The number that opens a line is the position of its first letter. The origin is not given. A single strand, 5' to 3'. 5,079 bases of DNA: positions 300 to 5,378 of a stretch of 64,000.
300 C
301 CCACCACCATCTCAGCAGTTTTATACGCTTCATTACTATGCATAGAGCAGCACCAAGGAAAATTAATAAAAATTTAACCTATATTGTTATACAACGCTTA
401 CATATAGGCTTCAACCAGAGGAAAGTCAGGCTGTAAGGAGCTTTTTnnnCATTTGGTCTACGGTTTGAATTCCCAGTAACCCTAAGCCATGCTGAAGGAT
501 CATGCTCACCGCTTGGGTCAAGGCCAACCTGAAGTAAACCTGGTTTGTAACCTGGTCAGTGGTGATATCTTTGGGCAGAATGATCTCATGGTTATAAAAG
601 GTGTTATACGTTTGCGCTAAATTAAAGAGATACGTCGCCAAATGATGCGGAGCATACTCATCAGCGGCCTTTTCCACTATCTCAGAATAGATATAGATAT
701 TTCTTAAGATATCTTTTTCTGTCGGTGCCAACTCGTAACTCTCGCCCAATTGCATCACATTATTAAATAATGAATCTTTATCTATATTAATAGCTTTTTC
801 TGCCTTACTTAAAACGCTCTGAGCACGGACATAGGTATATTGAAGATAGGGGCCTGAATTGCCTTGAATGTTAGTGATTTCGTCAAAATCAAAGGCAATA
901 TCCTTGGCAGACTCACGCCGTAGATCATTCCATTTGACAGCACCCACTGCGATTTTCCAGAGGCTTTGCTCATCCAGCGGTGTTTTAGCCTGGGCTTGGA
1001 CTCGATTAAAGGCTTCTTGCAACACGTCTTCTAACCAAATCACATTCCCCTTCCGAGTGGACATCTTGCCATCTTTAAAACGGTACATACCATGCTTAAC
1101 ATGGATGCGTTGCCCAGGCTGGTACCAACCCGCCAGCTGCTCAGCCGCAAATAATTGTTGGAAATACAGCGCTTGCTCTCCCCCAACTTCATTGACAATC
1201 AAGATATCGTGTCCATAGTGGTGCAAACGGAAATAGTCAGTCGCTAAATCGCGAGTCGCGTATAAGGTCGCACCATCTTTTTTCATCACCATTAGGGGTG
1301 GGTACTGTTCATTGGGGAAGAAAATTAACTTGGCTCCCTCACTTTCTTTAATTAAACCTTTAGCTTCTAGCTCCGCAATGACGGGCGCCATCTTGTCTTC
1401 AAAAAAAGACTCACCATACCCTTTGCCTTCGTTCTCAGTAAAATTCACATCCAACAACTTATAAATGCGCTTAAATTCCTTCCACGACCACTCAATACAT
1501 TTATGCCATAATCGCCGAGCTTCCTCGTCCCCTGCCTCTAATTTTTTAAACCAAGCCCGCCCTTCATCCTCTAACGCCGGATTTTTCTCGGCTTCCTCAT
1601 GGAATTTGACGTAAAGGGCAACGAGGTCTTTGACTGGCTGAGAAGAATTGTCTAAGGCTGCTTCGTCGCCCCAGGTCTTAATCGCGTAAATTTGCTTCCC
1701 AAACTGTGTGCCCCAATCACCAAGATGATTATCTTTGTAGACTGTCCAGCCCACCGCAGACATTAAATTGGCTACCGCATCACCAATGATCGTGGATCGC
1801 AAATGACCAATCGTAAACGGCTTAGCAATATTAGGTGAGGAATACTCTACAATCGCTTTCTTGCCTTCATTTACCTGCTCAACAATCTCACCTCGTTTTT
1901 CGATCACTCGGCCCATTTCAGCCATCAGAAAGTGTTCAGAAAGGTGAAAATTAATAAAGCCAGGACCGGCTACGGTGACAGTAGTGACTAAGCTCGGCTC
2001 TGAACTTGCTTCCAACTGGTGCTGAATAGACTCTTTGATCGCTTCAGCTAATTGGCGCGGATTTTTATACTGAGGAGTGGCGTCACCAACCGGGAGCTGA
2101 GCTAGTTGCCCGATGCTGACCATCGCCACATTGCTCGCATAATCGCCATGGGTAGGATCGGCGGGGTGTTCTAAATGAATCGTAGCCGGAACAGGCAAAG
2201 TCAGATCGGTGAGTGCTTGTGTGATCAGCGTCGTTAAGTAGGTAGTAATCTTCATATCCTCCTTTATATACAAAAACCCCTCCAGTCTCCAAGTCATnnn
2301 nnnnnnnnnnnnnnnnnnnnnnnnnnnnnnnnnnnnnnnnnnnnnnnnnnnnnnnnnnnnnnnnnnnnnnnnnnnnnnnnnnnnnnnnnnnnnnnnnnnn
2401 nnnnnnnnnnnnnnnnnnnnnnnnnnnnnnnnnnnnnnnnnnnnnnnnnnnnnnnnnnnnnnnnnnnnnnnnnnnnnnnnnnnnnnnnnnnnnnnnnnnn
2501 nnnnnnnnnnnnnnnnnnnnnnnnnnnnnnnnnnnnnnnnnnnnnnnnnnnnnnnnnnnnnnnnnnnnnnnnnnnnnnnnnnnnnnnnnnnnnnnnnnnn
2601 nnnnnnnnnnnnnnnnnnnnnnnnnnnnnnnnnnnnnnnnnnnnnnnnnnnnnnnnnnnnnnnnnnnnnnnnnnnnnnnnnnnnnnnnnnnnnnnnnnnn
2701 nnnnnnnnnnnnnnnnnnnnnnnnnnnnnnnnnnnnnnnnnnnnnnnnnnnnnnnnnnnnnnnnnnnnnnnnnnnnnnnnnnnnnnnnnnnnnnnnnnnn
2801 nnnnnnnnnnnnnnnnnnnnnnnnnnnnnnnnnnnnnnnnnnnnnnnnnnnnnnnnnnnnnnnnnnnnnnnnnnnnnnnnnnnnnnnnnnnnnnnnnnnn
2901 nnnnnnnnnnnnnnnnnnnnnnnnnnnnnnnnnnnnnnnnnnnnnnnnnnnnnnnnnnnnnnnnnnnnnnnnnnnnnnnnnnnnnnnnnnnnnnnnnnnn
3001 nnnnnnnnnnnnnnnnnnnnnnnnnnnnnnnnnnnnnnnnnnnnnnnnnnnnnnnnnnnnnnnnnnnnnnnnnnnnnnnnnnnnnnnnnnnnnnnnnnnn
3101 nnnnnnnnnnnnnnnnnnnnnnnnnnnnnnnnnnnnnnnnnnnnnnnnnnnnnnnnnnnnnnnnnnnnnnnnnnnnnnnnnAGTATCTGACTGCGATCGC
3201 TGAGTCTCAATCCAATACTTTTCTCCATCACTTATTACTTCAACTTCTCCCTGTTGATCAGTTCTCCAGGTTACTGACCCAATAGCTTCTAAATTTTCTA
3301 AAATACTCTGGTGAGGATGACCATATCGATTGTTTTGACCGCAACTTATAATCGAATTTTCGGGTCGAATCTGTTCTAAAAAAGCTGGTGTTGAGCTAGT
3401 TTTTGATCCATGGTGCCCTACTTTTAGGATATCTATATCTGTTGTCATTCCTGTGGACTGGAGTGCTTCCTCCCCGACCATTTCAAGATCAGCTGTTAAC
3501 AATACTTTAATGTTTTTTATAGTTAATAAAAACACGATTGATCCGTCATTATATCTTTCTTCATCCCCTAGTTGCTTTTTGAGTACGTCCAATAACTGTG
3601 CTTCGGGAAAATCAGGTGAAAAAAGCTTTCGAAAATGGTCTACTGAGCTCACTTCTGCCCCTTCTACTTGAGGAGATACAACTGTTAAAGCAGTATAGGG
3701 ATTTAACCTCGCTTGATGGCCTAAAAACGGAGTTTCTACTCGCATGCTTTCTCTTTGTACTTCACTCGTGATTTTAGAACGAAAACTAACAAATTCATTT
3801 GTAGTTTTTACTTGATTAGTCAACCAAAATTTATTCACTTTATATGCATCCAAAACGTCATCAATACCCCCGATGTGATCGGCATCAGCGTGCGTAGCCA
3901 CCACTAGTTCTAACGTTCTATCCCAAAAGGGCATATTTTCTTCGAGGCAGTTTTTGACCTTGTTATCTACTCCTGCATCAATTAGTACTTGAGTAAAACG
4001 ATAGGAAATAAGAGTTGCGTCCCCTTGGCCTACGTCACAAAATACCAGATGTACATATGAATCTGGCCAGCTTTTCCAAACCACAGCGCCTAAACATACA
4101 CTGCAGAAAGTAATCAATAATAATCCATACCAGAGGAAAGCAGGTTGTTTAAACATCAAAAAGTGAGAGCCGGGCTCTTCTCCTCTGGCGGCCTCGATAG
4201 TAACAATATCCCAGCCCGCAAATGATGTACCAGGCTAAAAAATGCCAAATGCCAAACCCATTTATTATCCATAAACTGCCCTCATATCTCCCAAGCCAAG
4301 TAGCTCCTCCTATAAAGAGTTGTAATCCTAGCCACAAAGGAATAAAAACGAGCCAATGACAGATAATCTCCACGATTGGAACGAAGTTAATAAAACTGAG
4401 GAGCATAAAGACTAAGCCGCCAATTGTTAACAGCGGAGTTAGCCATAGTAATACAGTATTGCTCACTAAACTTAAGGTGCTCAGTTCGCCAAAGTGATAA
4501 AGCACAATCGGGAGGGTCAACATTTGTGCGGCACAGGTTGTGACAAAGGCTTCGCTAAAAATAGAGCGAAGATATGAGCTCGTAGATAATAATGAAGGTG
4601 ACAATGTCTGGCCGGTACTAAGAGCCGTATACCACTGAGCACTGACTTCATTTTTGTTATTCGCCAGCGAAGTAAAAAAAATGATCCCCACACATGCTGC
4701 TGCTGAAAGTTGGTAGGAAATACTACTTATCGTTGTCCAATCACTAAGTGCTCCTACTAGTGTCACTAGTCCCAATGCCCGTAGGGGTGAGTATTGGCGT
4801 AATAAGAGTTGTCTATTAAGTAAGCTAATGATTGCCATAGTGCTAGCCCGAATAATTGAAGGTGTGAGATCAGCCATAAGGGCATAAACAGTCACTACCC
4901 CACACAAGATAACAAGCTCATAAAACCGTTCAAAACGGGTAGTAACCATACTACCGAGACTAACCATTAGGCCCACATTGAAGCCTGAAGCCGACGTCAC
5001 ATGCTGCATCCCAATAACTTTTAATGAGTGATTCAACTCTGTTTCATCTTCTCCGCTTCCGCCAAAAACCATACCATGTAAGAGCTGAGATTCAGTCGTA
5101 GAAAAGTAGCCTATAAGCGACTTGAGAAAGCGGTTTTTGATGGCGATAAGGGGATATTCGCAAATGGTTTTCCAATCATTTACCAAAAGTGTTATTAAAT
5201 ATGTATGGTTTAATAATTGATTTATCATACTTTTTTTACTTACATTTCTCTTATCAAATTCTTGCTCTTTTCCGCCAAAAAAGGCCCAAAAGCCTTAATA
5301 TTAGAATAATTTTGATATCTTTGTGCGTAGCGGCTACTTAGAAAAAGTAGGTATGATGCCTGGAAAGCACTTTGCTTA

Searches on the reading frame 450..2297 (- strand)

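Call 13: search_protein_families(library=pfam, proteins=[window:450-2297:-])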
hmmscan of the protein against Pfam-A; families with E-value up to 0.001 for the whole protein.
window:450-2297:- (616 aa): 4 families
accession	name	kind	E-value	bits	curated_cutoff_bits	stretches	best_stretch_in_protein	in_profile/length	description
PF00750.26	tRNA-synt_1d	-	3.7e-79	266.7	23.3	1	137-471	11-349/349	tRNA synthetases class I (R), catalytic domain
PF05746.21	DALR_1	-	5.6e-26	91.4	22.3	1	485-616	1-117/117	DALR anticodon binding domain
PF03485.21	Arg_tRNA_synt_N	-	7e-17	62.3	21.5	1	21-119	3-85/85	Arginyl tRNA synthetase N terminal domain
PF09334.17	tRNA-synt_1g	-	0.00086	18.6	20.1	0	361-428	278-344/391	tRNA synthetases class I (M)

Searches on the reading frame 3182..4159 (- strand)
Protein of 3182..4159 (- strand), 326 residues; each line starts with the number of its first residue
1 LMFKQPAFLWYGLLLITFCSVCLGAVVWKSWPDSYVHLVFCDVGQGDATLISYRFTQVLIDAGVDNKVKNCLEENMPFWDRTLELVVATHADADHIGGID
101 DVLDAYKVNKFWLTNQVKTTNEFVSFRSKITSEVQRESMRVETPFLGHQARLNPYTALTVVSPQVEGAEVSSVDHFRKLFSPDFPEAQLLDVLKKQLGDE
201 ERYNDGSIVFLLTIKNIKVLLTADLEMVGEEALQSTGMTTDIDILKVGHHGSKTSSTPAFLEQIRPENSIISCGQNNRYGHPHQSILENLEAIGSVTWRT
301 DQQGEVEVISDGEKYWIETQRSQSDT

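Call 13: search_protein_families(library=pfam, proteins=[window:3182-4159:-])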
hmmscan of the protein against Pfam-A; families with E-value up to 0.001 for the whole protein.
window:3182-4159:- (326 aa): 2 families
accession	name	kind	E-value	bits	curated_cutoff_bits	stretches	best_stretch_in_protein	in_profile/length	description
PF00753.33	Lactamase_B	-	4.6e-14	53.2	22.7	1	42-274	2-195/196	Metallo-beta-lactamase superfamily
PF12706.13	Lactamase_B_2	-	1.6e-05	25.1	27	1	56-117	1-66/200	Beta-lactamase superfamily domain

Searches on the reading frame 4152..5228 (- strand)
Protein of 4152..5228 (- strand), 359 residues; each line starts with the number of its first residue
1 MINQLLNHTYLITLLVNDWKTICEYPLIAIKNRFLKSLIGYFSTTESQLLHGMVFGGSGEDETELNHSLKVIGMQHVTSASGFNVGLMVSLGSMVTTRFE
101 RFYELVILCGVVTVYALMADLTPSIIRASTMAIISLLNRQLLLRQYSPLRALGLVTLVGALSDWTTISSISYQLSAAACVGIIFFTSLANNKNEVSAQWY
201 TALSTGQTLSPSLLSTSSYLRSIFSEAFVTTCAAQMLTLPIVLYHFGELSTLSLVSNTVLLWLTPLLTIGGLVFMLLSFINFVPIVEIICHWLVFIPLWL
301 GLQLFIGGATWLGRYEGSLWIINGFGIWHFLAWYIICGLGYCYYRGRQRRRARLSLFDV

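Call 13: search_protein_families(library=pfam, proteins=[window:4152-5228:-])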
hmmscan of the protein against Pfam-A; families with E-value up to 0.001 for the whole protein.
window:4152-5228:- (359 aa): 1 family
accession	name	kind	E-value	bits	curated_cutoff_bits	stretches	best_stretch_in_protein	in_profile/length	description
PF03772.21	Competence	-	4.9e-34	118.4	23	1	53-343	1-266/270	Competence protein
